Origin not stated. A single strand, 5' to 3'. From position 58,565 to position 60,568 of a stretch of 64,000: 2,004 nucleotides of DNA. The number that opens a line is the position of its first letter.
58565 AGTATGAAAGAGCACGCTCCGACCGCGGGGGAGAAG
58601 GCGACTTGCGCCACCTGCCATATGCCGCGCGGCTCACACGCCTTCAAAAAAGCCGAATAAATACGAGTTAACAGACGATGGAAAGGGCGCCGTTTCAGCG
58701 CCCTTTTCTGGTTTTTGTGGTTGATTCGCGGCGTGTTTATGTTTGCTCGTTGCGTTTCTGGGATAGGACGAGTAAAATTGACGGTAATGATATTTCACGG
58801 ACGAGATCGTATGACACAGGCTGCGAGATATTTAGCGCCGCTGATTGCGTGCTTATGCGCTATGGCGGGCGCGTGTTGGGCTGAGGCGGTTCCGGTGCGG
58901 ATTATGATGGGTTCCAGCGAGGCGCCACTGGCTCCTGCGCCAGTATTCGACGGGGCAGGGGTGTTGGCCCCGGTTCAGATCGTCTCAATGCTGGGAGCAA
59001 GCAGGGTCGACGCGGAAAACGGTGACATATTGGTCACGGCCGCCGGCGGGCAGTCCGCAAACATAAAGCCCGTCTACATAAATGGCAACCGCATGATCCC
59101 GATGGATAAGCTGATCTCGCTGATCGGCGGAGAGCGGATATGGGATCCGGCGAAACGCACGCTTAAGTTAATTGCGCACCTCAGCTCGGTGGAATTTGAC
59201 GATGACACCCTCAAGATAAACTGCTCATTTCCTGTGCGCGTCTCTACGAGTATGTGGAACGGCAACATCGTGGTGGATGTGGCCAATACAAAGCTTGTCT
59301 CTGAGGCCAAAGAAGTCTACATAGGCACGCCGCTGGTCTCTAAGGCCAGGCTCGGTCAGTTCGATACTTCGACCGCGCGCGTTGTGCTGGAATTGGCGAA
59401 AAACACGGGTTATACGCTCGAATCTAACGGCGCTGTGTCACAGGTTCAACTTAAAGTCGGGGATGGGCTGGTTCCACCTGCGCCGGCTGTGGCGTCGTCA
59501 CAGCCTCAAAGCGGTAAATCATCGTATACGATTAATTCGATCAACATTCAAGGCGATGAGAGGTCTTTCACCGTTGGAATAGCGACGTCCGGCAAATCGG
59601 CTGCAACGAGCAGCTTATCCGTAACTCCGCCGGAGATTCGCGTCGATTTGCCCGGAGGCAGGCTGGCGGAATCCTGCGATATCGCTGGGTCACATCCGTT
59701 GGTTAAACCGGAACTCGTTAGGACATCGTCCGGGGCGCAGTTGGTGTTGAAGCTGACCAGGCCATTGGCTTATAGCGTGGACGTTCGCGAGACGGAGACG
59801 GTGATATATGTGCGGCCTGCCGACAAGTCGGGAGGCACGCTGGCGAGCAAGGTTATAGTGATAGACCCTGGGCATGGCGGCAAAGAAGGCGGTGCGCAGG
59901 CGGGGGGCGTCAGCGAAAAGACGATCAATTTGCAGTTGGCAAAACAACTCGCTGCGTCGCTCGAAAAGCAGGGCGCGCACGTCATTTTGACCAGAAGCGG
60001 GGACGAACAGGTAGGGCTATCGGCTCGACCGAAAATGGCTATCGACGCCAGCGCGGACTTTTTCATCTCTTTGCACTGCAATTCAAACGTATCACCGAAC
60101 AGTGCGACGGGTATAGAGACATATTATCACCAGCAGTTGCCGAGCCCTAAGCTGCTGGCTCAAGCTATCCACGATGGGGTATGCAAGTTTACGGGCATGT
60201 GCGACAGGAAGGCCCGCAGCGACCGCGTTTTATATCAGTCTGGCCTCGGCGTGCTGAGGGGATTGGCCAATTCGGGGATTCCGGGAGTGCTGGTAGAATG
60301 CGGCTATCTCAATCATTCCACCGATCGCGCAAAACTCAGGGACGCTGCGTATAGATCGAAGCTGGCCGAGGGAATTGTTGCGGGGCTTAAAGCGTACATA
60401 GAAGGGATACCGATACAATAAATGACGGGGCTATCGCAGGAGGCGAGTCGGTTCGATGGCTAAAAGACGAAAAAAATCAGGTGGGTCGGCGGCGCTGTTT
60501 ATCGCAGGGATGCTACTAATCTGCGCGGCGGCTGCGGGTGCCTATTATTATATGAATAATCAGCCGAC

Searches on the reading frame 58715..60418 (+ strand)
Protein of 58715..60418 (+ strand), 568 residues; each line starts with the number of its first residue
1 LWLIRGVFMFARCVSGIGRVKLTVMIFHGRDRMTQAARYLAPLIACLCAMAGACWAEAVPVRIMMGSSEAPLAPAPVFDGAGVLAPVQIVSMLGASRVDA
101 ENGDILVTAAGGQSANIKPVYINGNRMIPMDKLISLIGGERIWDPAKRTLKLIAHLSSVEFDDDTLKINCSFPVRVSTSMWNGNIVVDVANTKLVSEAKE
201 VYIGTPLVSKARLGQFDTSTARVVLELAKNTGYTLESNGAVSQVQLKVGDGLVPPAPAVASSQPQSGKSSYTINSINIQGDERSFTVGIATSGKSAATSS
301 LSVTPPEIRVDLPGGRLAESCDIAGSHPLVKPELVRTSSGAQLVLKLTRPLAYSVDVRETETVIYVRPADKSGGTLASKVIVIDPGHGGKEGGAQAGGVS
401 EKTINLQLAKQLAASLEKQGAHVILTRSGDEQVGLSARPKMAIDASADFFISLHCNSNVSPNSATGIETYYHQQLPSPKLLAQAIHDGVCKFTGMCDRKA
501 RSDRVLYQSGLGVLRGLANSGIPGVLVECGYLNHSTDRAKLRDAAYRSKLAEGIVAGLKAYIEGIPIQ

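Call 84: search_protein_families(library=ncbifam, proteins=[window:58715-60418:+], max_evalue=0.001)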
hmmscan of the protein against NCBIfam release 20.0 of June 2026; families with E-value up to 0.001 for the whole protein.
window:58715-60418:+ (568 aa): 6 families
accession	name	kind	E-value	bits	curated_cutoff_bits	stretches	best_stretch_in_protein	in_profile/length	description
TIGR02883.1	spore_cwlD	equivalog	1.4e-33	116.6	221.55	1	379-561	1-189/189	N-acetylmuramoyl-L-alanine amidase CwlD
NF038267.1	amidase_AmiC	exception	8e-25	87.3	700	3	374-460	182-270/407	N-acetylmuramoyl-L-alanine amidase AmiC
NF007652.1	PRK10319.1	equivalog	1.1e-20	74.1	400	1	371-464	50-145/291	N-acetylmuramoyl-L-alanine amidase AmiA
NF007751.0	PRK10431.1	equivalog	8.1e-20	70.8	532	2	366-467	178-281/445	N-acetylmuramoyl-L-alanine amidase AmiB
NF038140.1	amidase_Rv3717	exception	3.1e-15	56.2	335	1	392-563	58-232/233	Rv3717 family N-acetylmuramoyl-L-alanine amidase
NF050040.1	horm_taper_TftA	equivalog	1.1e-06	27.7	500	1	381-564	4-186/450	hormogonium tapered terminus morphoprotein TftA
